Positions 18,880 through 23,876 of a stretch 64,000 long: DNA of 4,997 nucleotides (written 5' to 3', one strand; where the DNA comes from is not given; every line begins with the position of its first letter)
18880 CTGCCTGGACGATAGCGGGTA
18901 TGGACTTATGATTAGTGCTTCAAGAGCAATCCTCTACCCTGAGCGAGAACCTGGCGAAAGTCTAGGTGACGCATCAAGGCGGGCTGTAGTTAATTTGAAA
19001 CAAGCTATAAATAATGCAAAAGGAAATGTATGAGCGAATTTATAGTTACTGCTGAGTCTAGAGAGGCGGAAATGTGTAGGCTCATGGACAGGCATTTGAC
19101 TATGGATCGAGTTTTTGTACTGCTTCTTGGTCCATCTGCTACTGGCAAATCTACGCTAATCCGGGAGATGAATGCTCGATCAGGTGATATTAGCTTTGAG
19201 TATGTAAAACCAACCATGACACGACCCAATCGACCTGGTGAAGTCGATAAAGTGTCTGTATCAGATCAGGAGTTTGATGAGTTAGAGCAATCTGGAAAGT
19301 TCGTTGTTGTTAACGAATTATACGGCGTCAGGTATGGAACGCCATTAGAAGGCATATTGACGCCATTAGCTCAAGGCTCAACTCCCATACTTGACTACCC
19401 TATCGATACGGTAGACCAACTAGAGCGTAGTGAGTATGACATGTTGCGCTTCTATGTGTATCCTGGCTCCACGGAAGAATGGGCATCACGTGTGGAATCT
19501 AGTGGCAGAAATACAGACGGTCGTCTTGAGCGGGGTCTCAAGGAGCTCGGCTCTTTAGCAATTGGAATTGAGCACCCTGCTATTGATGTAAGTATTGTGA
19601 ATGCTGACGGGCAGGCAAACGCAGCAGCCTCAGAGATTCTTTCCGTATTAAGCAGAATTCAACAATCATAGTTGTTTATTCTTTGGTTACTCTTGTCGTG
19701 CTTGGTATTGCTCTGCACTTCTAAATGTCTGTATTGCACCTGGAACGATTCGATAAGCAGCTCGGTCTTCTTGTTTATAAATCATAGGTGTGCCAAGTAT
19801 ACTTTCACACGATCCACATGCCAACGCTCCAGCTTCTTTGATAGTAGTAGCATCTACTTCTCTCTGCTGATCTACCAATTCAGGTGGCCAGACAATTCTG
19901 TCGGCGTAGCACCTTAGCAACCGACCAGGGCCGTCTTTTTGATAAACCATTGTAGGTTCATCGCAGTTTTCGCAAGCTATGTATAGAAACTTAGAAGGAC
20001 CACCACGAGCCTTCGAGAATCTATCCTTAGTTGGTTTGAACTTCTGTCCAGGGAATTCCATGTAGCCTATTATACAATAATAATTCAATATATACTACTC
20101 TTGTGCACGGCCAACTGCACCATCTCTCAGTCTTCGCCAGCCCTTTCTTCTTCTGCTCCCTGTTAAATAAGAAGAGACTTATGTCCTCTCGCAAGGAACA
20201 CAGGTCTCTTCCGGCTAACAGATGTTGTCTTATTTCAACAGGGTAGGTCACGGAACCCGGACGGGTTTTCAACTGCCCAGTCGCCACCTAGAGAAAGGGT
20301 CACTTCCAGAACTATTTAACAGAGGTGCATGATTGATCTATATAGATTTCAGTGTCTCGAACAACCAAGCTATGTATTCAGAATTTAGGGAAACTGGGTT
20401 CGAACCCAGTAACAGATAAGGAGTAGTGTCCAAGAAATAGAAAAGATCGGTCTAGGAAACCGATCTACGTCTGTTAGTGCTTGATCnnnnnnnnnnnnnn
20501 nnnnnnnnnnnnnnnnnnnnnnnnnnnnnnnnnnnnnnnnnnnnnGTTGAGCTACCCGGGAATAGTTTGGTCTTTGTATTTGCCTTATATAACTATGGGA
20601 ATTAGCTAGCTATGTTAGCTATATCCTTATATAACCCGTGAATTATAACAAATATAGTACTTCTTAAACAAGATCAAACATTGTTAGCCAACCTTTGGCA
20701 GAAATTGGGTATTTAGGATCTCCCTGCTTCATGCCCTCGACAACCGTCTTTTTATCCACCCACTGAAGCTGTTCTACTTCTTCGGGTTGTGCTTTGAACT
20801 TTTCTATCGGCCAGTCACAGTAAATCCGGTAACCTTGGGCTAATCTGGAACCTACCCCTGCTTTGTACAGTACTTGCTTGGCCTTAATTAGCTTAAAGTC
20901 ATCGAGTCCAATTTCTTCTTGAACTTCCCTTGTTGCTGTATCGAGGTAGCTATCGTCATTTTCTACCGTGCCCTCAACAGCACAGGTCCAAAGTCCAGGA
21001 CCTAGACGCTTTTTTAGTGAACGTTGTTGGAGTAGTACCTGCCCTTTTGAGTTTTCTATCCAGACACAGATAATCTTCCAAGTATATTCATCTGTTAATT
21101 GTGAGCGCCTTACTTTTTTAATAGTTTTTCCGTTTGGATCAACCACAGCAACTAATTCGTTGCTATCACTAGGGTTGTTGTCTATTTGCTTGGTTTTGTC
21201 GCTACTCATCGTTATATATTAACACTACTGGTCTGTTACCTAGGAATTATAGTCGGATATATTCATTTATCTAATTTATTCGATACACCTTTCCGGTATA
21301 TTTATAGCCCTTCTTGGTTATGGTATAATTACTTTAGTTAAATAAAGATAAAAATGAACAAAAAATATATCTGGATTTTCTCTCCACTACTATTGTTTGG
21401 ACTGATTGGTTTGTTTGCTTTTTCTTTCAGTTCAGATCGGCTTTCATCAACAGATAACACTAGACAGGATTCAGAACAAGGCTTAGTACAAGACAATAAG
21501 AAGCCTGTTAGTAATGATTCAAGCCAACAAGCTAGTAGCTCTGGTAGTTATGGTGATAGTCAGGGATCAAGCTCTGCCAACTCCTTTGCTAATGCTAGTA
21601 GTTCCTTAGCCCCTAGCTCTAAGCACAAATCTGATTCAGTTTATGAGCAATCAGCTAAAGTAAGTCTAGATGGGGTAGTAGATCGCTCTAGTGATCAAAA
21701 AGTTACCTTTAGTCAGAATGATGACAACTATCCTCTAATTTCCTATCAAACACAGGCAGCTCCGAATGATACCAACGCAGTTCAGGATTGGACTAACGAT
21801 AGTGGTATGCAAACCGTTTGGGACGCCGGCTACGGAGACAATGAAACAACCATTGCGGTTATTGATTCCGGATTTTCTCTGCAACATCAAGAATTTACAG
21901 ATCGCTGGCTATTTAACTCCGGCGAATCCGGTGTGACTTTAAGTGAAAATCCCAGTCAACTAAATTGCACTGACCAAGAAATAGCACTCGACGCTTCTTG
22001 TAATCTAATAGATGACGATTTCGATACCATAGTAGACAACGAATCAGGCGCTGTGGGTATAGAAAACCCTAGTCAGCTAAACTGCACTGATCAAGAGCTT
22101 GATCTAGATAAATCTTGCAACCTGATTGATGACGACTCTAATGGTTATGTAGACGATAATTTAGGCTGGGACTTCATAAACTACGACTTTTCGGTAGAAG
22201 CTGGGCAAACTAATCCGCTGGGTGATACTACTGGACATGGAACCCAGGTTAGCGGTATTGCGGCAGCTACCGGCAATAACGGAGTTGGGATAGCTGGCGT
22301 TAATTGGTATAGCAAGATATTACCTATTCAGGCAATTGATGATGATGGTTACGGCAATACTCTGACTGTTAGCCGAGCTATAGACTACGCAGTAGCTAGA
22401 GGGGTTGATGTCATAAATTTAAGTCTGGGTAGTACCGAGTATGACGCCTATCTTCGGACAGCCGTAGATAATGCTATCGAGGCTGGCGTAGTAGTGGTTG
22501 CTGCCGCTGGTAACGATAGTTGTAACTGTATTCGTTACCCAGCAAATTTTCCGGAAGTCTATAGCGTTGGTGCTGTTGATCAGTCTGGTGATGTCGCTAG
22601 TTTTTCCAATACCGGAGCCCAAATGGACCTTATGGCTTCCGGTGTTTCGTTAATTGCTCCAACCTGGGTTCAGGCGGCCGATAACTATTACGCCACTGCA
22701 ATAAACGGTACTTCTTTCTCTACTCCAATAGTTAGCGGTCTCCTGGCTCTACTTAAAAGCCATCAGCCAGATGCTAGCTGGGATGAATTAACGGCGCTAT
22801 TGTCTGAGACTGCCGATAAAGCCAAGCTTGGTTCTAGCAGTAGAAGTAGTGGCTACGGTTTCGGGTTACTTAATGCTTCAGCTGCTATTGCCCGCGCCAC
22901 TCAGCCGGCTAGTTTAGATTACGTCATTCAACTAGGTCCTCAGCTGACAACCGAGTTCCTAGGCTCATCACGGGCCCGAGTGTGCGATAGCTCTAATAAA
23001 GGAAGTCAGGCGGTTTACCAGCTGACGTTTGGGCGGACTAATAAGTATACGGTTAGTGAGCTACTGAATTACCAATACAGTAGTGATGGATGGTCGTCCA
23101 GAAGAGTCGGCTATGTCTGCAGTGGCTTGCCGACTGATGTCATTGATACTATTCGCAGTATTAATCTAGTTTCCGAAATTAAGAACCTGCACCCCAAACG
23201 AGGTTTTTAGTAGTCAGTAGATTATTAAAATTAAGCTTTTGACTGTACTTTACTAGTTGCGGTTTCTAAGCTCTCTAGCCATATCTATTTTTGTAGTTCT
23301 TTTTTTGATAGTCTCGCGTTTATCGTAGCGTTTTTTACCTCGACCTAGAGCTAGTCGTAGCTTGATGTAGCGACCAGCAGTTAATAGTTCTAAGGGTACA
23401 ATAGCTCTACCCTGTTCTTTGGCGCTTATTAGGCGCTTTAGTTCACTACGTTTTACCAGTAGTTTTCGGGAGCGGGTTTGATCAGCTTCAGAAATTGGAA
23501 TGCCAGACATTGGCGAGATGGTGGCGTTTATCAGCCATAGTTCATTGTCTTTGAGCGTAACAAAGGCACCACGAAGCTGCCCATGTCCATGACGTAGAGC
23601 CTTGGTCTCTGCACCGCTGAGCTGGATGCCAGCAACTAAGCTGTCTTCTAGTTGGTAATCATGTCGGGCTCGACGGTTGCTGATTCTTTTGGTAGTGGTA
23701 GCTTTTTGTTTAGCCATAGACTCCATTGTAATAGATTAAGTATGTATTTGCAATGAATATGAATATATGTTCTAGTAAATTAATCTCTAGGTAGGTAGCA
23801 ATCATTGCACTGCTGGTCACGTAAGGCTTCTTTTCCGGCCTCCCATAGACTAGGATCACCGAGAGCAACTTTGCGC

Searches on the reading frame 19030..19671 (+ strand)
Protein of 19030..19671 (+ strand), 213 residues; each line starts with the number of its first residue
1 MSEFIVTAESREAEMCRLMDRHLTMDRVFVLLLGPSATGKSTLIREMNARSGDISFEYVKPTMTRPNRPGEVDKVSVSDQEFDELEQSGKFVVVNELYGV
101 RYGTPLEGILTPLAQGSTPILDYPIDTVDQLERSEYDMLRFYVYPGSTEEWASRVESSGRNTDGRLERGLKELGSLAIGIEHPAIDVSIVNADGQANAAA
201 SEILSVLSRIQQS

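Call 3: search_protein_families(library=pfam, proteins=[window:19030-19671:+], max_evalue=0.01)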
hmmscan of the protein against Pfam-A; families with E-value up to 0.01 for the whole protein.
window:19030-19671:+ (213 aa): 3 families
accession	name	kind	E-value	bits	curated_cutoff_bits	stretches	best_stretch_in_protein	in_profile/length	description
PF00625.27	Guanylate_kin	-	2.1e-13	50.8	25.2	1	30-193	5-167/182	Guanylate kinase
PF13191.12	AAA_16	-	0.0008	20.4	32.6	1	11-49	5-46/167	AAA ATPase domain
PF20030.5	bpMoxR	-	0.0029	17.2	27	1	28-68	32-72/205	MoxR domain in the MoxR-vWA-beta-propeller ternary systems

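Call 4: search_protein_families(library=ncbifam, proteins=[window:19030-19671:+], max_evalue=0.01)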
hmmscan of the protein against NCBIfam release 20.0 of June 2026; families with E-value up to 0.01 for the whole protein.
window:19030-19671:+ (213 aa): 5 families
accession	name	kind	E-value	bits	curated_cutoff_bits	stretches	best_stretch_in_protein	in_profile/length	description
TIGR03263.1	guanyl_kin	equivalog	8.5e-19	67.9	160.45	1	30-205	4-176/180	guanylate kinase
TIGR02322.1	phosphon_PhnN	equivalog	1.7e-17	63.7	156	1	29-208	3-177/179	phosphonate metabolism protein/1,5-bisphosphokinase (PRPP-forming) PhnN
NF011325.0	PRK14738.1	equivalog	3.6e-17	62.3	263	1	28-208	14-193/206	guanylate kinase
NF011324.0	PRK14737.1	equivalog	3.2e-12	46.6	318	1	36-195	14-172/187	guanylate kinase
NF007485.0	PRK10078.1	equivalog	0.00012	21.8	153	1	30-209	5-176/186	ribose 1,5-bisphosphokinase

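Call 10: search_protein_families(library=phrogs, proteins=[window:19030-19671:+], max_evalue=0.001)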
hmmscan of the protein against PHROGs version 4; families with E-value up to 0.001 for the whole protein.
window:19030-19671:+ (213 aa): 1 family
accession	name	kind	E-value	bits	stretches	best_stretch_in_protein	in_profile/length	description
phrog_1815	-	other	2.1e-12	48.7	1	29-194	5-166/197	guanylate kinase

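Call 37: search_protein_families(library=padloc, proteins=[window:19030-19671:+], max_evalue=0.01)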
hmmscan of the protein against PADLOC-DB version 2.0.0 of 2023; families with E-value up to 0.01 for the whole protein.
window:19030-19671:+ (213 aa): 1 family
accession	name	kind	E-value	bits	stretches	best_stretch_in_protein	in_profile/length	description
PDLC04140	mad8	-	0.0001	20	1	27-158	27-130/314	mads_8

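Call 77: search_solved_structures(query=window:19030-19671:+, max_evalue=0.001, show_alignments=2)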
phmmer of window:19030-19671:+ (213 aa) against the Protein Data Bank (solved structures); distinct sequences matched with E-value up to 0.001: 28.
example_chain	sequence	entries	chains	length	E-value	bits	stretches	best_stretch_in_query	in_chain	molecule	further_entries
4f4j_A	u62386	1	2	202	1.1e-12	51.1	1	27-193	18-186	Guanylate kinase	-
1gky_A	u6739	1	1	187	2e-11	47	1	30-193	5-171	GUANYLATE KINASE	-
1ex6_A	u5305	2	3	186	2.1e-11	47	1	30-193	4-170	GUANYLATE KINASE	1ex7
4qrh_A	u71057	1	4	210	9.3e-11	44.8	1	28-172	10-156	Guanylate kinase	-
2j41_A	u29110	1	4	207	1.1e-10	44.6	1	28-172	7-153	GUANYLATE KINASE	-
3tau_A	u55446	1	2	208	1.1e-10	44.6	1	27-184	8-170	Guanylate kinase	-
7u5f_A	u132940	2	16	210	4.6e-10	42.6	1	30-175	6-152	Guanylate kinase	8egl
7luy_A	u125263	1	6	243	1.1e-08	38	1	27-164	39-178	Guanylate kinase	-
1znw_A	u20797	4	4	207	1.2e-08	38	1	27-205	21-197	Guanylate kinase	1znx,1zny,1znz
28rz_A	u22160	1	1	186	1.3e-08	37.9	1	28-204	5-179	Guanylate kinase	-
1s4q_A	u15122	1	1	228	1.5e-08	37.6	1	27-204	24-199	Guanylate kinase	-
1lvg_A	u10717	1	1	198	3.2e-08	36.6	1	30-194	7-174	Guanylate kinase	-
7n6g_6M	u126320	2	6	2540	3.7e-08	36.4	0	75-210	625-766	FAP42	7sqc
1z8f_A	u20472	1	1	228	5.5e-08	35.8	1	27-179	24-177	Guanylate kinase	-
1s96_A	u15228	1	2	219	1.8e-07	34.1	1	22-193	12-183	Guanylate kinase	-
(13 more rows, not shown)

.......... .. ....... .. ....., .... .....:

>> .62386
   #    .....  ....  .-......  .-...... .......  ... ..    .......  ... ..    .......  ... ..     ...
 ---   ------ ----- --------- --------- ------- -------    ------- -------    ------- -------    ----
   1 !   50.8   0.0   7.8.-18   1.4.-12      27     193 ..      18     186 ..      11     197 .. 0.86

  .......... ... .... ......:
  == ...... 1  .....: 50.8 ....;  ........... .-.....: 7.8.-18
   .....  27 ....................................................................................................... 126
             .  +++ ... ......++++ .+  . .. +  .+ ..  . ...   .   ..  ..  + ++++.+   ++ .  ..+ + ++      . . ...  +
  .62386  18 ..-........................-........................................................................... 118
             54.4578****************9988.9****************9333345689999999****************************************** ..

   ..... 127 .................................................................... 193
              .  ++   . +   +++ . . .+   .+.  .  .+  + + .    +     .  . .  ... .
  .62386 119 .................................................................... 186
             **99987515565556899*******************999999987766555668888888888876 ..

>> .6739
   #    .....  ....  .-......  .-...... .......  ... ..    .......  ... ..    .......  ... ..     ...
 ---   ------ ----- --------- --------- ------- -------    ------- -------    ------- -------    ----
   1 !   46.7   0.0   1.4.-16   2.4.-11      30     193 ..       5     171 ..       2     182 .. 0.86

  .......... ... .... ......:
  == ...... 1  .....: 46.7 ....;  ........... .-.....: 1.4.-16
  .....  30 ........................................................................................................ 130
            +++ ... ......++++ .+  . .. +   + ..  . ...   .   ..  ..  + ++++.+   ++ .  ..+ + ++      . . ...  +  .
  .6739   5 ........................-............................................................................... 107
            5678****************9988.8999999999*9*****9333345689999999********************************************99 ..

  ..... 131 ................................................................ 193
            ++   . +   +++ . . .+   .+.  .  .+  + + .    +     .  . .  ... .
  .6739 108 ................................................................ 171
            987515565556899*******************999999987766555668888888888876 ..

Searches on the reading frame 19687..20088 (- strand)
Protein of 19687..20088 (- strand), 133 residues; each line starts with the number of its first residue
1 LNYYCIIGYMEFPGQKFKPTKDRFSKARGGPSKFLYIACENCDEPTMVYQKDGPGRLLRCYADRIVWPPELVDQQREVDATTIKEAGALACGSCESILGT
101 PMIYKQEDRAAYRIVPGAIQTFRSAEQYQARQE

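Call 3: search_protein_families(library=pfam, proteins=[window:19687-20088:-], max_evalue=0.01)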
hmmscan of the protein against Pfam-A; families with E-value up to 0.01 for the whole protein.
window:19687-20088:- (133 aa): 1 family
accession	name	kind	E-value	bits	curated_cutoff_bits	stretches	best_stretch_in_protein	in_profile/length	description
PF01667.23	Ribosomal_S27e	-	0.0021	18.2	24.5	0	32-51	3-22/55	Ribosomal protein S27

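Call 4: search_protein_families(library=ncbifam, proteins=[window:19687-20088:-], max_evalue=0.01)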
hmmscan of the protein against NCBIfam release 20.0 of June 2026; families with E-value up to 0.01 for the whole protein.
window:19687-20088:- (133 aa): 0 families

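Call 37: search_protein_families(library=padloc, proteins=[window:19687-20088:-], max_evalue=0.01)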
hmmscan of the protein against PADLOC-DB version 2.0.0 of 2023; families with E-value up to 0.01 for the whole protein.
window:19687-20088:- (133 aa): 0 families

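Call 39: find_homologous_proteins(query=window:19687-20061:-)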
Query window:19687-20061:- (124 aa): 42 proteins with E <= 0.001 among 46 candidates.
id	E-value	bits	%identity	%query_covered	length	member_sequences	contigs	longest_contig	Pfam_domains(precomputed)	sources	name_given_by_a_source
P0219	2.1e-79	282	100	100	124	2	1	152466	-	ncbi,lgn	-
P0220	5.0e-68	245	82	100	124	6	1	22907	-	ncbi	-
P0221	9.4e-58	212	75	98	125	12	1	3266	-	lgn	-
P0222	1.6e-57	211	72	99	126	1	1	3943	-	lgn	-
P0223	3.8e-56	206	71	98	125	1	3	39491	-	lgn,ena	-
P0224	7.5e-56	206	72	98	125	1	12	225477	-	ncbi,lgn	-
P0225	1.0e-55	205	73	98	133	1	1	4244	-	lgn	-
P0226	2.1e-55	204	69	100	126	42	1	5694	-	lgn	-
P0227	4.4e-55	203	70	100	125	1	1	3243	-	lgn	-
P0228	1.6e-54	201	72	98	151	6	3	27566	-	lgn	-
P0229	2.6e-54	201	65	100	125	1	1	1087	-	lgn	-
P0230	3.2e-54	200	67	98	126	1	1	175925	-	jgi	jgi:hypothetical protein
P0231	5.0e-54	200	67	100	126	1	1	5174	-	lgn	-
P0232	1.5e-53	198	66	100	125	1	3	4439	-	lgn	-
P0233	2.9e-53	197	69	98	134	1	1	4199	-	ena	-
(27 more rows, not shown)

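Call 50: search_protein_families(library=pfam, alignment_id=A3, max_evalue=1)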
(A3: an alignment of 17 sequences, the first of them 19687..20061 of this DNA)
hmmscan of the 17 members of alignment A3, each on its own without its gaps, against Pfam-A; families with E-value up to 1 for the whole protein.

A. member 1, window:19687-20061:- (124 aa): 5 families
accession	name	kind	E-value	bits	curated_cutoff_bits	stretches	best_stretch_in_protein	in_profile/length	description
PF01667.23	Ribosomal_S27e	-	0.0017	18.5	24.5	1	23-42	3-22/55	Ribosomal protein S27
PF11331.13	Zn_ribbon_12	-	0.089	13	27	0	75-89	27-41/45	EDR4 zinc-ribbon domain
PF11648.16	RIG-I_C-RD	-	0.091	13.4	25.6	0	71-98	49-76/117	C-terminal domain of RIG-I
PF23548.1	Zn_ribbon_FGT1_2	-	0.27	11.3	27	1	80-92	3-15/35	FORGETTER1 second zinc ribbon domain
PF09814.14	HECT_2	-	0.28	10.5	22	1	26-94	184-221/369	HECT-like Ubiquitin-conjugating enzyme (E2)-binding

B. families by the number of members that match (of 17 scanned): 31 families (the first 25 are shown)
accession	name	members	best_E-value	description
PF01667.23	Ribosomal_S27e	8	0.0017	Ribosomal protein S27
PF11648.16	RIG-I_C-RD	8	0.0021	C-terminal domain of RIG-I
PF11331.13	Zn_ribbon_12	4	0.012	EDR4 zinc-ribbon domain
PF09814.14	HECT_2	4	0.037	HECT-like Ubiquitin-conjugating enzyme (E2)-binding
PF20097.4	DUF6487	3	0.0077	Domain of unknown function (DUF6487)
PF06677.18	Auto_anti-p27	3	0.012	Sjogren's syndrome/scleroderma autoantigen 1 (Autoantigen p27)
PF24046.1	At4g08330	3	0.018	At4g08330 beta-tent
PF14149.11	YhfH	2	0.046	YhfH-like protein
PF13248.11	Zn_ribbon_3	2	0.095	zinc-ribbon domain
PF08271.17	Zn_Ribbon_TF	2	0.099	TFIIB zinc-binding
PF03226.21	Yippee-Mis18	2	0.14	Yippee zinc-binding/DNA-binding /Mis18, centromere assembly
PF18439.7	zf_UBZ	2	0.18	Ubiquitin-Binding Zinc Finger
PF23548.1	Zn_ribbon_FGT1_2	2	0.27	FORGETTER1 second zinc ribbon domain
PF14279.12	HNH_5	1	0.002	HNH endonuclease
PF10238.14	Eapp_C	1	0.0049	E2F-associated phosphoprotein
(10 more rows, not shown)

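Call 66: search_solved_structures(query=A3, max_evalue=10, show_alignments=3)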
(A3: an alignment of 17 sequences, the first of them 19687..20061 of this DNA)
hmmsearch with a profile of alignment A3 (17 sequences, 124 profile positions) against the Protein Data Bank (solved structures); distinct sequences matched with E-value up to 10: 17.
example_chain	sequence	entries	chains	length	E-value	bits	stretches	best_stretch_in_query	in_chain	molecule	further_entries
8br8_Se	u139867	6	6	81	0.17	14.9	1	21-43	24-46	Ribosomal protein S27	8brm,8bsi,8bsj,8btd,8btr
5jc3_A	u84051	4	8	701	0.2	14.7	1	7-112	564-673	Melanoma differentiation associated protein-5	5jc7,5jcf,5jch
7pwf_b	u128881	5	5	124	0.36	13.9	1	21-43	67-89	Ribosomal protein S27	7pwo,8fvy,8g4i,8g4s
5hj0_A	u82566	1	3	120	0.48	13.5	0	76-114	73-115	Kinetochore protein mis18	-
2w4r_A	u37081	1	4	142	0.58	13.2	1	74-106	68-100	PROBABLE ATP-DEPENDENT RNA HELICASE DHX58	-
9o17_AX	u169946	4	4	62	0.72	12.9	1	24-42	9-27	Small ribosomal subunit protein eS27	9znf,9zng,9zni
3eqt_A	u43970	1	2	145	1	12.4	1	74-106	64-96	ATP-dependent RNA helicase DHX58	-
5j6p_B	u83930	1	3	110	1.2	12.2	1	76-114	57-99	Kinetochore protein mis18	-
2rqa_A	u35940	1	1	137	1.2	12.1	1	74-106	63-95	ATP-dependent RNA helicase DHX58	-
6zj3_Sc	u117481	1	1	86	1.6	11.8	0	20-42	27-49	Ribosomal protein eS27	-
6az1_c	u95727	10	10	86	1.7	11.7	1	11-43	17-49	ribosomal protein S27e | Putative 40S ribosomal protein S27-1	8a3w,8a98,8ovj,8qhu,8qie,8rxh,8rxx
5t2a_AW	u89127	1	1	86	1.8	11.6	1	11-43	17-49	eS27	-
4v8m_AW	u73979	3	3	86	3.6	10.6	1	11-43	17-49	40S RIBOSOMAL PROTEIN S27, PUTATIVE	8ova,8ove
1i3q_I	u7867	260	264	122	3.7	10.6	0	18-45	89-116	DNA-DIRECTED RNA POLYMERASE II 14.2KD POLYPEPTIDE | DNA-directed RNA polymerase II, chain RPB9 | DNA-directed RNA polymerase II 14.2 kDa polypeptide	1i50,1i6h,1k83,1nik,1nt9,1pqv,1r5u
5c44_I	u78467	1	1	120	4.4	10.4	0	77-99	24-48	DNA-directed RNA polymerase II subunit RPB9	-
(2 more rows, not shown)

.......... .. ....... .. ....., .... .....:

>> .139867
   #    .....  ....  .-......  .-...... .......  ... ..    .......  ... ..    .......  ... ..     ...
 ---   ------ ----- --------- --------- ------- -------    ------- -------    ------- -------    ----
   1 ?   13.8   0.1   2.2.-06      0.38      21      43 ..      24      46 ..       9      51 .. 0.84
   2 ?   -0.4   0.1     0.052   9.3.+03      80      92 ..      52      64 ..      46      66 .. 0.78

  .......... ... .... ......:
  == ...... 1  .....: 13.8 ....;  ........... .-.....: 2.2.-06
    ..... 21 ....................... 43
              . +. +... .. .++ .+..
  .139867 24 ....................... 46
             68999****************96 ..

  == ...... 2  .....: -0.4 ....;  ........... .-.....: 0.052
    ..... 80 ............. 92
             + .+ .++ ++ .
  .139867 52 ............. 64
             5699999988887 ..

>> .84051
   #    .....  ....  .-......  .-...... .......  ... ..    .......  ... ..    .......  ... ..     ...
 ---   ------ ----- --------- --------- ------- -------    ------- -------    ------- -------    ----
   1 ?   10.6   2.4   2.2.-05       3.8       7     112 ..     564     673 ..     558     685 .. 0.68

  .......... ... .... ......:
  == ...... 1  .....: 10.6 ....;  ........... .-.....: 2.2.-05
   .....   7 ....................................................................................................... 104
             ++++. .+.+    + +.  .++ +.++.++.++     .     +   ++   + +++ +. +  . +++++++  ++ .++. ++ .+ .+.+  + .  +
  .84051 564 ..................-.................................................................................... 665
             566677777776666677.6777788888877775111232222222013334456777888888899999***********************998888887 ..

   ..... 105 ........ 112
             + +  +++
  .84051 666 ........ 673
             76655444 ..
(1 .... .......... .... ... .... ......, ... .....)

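Call 73: find_encoding_contigs(protein=P0219, flank=10000, max_places=2)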
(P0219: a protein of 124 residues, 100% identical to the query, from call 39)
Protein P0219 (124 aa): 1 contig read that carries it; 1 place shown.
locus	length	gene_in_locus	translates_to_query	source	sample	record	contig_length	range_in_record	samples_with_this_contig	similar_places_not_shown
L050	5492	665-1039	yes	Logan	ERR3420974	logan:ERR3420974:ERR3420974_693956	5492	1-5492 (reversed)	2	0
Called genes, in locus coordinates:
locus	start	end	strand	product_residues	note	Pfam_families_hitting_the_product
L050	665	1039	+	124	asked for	-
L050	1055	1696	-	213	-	PF00625:Guanylate_kin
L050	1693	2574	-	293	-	PF00215:OMPdecase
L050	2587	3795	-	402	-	PF00925:GTP_cyclohydro2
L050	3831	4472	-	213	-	PF00303:Thymidylat_synt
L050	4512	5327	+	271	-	PF03266:NTPase_1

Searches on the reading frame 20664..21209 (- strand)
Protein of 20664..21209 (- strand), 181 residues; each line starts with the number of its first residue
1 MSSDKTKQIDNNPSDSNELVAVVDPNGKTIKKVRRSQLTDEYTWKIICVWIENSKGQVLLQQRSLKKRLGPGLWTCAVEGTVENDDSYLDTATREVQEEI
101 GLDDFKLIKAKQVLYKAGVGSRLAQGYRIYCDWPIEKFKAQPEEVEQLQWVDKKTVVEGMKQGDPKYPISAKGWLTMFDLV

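Call 3: search_protein_families(library=pfam, proteins=[window:20664-21209:-], max_evalue=0.01)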
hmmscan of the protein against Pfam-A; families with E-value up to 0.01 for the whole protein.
window:20664-21209:- (181 aa): 2 families
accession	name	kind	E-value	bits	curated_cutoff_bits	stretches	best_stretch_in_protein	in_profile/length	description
PF00293.34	NUDIX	-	3.3e-17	63.2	21.1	1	47-159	7-122/134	NUDIX domain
PF14815.12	NUDIX_4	-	0.0016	18.6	35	1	49-154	3-96/113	NUDIX domain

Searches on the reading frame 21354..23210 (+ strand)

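Call 87: search_protein_families(library=pfam, proteins=[window:21354-23210:+], max_evalue=0.001)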
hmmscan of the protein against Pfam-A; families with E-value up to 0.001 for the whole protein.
window:21354-23210:+ (618 aa): 1 family
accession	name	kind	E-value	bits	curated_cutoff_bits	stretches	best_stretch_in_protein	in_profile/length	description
PF00082.27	Peptidase_S8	-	1.3e-51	176.1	21.8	1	163-502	2-288/288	Subtilase family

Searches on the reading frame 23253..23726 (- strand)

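Call 87: search_protein_families(library=pfam, proteins=[window:23253-23726:-], max_evalue=0.001)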
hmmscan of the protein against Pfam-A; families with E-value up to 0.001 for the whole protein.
window:23253-23726:- (157 aa): 1 family
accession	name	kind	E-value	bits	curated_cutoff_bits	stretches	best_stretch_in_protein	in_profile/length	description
PF01668.23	SmpB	-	6.7e-43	146.5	27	1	15-154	2-142/143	SmpB protein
